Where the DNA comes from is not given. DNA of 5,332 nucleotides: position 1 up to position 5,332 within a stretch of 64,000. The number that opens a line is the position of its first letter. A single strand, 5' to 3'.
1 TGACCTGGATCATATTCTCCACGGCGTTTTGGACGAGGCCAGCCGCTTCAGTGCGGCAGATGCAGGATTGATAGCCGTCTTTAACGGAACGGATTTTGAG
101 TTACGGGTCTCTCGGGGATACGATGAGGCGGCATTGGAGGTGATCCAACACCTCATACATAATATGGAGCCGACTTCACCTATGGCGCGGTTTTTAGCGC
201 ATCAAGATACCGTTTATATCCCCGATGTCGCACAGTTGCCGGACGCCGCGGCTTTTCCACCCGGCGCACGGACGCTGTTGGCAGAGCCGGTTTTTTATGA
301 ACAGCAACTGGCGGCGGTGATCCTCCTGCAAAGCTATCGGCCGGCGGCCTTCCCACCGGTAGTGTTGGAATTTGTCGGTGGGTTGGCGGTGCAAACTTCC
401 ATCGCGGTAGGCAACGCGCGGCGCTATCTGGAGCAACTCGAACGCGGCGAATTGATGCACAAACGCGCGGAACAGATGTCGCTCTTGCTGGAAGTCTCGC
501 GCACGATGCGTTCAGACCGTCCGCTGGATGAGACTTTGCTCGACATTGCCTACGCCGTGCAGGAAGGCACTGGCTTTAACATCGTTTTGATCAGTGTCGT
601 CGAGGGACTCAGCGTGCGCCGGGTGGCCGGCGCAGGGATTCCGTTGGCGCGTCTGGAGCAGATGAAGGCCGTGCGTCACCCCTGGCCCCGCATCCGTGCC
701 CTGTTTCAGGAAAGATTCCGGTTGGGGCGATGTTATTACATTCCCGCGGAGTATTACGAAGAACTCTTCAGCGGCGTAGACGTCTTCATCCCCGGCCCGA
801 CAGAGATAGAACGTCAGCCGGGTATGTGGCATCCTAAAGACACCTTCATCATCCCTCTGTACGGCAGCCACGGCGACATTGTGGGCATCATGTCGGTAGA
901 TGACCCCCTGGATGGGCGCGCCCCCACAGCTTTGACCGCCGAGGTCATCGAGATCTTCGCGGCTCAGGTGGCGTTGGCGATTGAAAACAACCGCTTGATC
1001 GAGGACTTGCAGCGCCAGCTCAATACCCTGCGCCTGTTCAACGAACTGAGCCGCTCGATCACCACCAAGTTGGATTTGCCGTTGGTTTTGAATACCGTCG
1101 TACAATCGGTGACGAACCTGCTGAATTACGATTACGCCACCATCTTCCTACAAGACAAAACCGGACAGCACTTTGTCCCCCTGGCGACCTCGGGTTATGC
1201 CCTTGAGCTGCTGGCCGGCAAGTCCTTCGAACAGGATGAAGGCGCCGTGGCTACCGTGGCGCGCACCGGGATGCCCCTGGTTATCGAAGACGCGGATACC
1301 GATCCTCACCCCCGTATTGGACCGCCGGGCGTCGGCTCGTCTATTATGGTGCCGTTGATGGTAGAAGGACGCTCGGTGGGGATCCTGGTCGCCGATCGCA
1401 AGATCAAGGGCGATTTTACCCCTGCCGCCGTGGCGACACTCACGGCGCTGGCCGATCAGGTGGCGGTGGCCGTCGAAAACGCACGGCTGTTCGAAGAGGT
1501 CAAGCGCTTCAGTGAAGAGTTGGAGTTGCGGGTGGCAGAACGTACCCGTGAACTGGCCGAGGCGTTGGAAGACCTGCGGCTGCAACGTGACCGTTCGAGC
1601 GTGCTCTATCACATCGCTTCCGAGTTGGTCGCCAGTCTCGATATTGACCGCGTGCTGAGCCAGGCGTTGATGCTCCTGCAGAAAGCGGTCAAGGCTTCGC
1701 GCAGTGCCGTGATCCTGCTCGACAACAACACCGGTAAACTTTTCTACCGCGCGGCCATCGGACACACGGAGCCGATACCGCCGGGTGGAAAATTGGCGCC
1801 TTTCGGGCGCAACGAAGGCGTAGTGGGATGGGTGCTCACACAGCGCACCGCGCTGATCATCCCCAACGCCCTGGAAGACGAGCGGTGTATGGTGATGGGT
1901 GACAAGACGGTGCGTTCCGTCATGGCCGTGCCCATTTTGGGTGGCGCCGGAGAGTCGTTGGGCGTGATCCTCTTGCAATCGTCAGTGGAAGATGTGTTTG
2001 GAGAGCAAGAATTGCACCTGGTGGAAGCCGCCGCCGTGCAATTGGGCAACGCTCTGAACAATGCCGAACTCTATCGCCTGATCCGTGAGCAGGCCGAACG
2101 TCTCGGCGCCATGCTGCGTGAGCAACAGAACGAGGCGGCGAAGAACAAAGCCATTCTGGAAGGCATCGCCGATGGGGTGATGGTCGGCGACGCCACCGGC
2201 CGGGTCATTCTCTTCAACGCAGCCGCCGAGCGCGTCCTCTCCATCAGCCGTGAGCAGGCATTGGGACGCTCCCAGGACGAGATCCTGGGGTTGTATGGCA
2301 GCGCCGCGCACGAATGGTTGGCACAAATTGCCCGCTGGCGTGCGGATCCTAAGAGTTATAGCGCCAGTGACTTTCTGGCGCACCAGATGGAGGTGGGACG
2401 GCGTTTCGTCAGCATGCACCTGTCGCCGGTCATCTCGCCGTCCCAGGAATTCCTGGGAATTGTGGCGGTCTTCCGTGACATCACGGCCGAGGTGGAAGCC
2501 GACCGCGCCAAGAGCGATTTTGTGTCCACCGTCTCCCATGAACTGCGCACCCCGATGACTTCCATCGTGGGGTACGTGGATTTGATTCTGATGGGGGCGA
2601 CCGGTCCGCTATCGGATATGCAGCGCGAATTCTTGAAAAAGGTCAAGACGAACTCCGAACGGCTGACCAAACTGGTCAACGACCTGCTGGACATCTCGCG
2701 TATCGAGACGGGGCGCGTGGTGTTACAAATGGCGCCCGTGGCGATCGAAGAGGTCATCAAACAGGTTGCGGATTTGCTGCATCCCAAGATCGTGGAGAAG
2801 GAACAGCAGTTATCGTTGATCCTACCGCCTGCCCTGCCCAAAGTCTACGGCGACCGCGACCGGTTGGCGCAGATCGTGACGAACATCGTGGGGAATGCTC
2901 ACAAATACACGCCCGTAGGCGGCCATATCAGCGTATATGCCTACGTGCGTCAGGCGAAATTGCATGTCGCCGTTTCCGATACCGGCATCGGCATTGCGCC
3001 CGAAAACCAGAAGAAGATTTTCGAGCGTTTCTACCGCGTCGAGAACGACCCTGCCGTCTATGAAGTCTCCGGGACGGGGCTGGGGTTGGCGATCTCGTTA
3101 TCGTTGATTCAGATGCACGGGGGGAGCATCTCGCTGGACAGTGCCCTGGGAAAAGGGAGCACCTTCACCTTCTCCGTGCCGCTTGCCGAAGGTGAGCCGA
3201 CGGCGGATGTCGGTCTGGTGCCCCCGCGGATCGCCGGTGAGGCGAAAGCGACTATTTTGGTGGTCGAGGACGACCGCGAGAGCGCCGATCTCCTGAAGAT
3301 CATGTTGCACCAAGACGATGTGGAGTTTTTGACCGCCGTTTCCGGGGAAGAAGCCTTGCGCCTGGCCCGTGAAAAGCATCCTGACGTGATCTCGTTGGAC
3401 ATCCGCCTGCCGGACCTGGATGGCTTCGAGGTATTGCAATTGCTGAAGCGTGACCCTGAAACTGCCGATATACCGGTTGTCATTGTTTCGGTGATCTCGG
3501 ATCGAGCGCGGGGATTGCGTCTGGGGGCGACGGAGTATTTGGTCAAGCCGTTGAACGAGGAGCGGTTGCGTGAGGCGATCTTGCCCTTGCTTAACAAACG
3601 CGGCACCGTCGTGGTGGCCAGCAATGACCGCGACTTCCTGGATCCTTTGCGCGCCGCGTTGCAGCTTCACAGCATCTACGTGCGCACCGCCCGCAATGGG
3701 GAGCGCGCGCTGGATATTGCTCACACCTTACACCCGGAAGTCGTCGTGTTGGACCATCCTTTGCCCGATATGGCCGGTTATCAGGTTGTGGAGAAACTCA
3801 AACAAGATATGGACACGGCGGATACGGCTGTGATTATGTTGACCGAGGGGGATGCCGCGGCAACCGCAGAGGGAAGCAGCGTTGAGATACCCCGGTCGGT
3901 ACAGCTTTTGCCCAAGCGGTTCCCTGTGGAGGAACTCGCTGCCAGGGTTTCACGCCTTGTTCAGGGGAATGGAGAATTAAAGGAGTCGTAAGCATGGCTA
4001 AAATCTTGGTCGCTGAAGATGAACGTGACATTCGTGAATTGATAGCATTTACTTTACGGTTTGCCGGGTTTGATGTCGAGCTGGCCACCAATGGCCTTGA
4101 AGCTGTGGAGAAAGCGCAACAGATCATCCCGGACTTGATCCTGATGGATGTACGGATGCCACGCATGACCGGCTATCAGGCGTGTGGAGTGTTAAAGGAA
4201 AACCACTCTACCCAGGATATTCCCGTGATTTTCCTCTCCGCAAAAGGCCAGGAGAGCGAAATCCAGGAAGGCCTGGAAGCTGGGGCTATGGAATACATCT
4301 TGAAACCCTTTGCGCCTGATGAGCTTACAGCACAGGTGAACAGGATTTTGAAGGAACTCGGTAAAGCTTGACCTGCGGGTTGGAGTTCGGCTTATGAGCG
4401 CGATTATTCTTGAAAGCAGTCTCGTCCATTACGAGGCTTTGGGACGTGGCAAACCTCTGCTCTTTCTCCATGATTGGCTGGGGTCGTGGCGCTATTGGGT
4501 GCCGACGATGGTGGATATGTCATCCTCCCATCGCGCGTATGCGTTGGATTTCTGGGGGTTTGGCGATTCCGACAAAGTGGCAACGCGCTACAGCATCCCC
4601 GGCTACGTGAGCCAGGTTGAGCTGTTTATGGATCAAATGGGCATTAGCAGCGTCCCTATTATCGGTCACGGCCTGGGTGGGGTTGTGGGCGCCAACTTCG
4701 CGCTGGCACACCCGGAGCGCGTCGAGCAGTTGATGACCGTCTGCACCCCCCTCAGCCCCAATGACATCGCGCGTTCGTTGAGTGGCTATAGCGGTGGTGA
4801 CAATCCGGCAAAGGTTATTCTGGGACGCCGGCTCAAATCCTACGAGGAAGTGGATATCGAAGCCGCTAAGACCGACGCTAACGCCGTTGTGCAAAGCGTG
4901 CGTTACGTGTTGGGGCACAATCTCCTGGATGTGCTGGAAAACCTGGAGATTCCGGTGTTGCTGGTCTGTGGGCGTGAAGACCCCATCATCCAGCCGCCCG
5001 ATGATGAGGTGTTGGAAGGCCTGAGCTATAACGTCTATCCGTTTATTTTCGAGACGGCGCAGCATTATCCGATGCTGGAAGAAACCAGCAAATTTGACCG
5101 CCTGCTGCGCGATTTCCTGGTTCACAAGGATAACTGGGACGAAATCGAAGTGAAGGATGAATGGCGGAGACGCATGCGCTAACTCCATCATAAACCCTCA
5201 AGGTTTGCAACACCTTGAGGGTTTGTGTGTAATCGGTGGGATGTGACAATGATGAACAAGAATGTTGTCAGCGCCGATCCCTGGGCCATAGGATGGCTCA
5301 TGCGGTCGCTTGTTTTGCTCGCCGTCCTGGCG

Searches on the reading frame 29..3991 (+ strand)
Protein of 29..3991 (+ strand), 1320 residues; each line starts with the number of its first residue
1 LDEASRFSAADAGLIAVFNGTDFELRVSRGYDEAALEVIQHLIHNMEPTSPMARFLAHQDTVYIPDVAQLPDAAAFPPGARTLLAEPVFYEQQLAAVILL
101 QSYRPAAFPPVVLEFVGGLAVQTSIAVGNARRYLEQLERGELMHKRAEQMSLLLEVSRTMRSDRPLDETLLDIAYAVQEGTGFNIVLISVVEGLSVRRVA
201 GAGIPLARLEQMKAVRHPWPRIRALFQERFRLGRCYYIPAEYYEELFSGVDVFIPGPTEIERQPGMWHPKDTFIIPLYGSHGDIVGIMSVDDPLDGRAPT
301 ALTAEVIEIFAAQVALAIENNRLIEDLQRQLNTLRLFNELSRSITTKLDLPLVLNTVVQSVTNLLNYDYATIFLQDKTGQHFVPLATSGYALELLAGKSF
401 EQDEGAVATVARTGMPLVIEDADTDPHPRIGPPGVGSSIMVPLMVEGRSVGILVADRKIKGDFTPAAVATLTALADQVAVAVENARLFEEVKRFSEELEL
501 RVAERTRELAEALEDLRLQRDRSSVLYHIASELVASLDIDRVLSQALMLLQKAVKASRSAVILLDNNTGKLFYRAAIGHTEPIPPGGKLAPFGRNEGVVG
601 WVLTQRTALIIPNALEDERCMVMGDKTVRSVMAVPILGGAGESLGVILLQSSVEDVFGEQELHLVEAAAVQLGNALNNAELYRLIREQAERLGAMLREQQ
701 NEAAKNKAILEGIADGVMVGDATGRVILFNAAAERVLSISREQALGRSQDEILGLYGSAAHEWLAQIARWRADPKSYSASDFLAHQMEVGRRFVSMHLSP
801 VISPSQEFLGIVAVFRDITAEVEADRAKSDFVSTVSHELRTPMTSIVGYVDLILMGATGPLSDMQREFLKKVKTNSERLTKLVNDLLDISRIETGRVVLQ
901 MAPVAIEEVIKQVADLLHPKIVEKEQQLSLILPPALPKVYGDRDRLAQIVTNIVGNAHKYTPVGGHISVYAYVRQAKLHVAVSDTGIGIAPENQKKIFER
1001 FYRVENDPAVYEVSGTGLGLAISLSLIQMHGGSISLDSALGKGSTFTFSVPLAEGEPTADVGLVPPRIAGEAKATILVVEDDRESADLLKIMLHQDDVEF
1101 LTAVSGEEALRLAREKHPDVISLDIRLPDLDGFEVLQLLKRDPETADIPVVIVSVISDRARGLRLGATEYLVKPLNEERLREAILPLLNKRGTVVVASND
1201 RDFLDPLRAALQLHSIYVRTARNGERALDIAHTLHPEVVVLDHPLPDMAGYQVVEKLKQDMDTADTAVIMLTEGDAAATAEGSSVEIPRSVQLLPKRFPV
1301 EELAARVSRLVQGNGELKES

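Call 19: search_protein_families(library=pfam, proteins=[window:29-3991:+], max_evalue=0.00001)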
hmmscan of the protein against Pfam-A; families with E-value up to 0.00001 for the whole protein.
window:29-3991:+ (1320 aa): 9 families
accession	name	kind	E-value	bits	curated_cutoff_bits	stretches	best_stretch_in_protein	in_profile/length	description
PF01590.32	GAF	-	1.6e-47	161.8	22.4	2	349-482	1-133/133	GAF domain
PF13185.12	GAF_2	-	2.9e-44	151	28.6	3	350-483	4-136/136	GAF domain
PF00072.30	Response_reg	-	5.3e-37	126.8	30.2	2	1076-1184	1-110/111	Response regulator receiver domain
PF13492.12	GAF_3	-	4.3e-35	121.4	27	2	538-678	1-129/129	GAF domain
PF02518.31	HATPase_c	-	8.2e-28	97.5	26.4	1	941-1053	1-110/111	Histidine kinase-, DNA gyrase B-, and HSP90-like ATPase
PF00512.31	HisKA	-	7.8e-22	77.6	26.9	1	827-895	1-66/66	His Kinase A (phospho-acceptor) domain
PF08448.16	PAS_4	-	5e-11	43.2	23.1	1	710-822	1-109/110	PAS fold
PF00989.32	PAS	-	7.6e-11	42.5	22.6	1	707-818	4-113/113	PAS fold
PF13426.13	PAS_9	-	6.2e-08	33.3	27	1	715-820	2-103/103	PAS domain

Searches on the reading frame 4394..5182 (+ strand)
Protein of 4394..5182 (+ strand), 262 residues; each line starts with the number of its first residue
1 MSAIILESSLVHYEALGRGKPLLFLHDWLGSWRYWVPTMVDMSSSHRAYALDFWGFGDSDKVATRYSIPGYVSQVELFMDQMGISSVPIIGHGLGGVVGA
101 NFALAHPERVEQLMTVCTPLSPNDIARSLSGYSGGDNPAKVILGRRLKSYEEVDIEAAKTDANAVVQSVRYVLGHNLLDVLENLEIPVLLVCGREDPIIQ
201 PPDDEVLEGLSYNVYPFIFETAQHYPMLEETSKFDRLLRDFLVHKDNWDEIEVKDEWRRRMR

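Call 19: search_protein_families(library=pfam, proteins=[window:4394-5182:+], max_evalue=0.00001)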
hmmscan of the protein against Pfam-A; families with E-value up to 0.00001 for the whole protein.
window:4394-5182:+ (262 aa): 3 families
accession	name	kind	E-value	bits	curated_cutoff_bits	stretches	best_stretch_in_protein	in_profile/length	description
PF00561.26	Abhydrolase_1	-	3e-20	73.4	25.8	1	20-123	1-110/245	alpha/beta hydrolase fold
PF12697.13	Abhydrolase_6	-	2.4e-10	41.9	26.3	1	22-230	1-210/217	Alpha/beta hydrolase family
PF12146.15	Hydrolase_4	-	9.4e-09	35.4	27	1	48-204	34-210/239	Serine aminopeptidase, S33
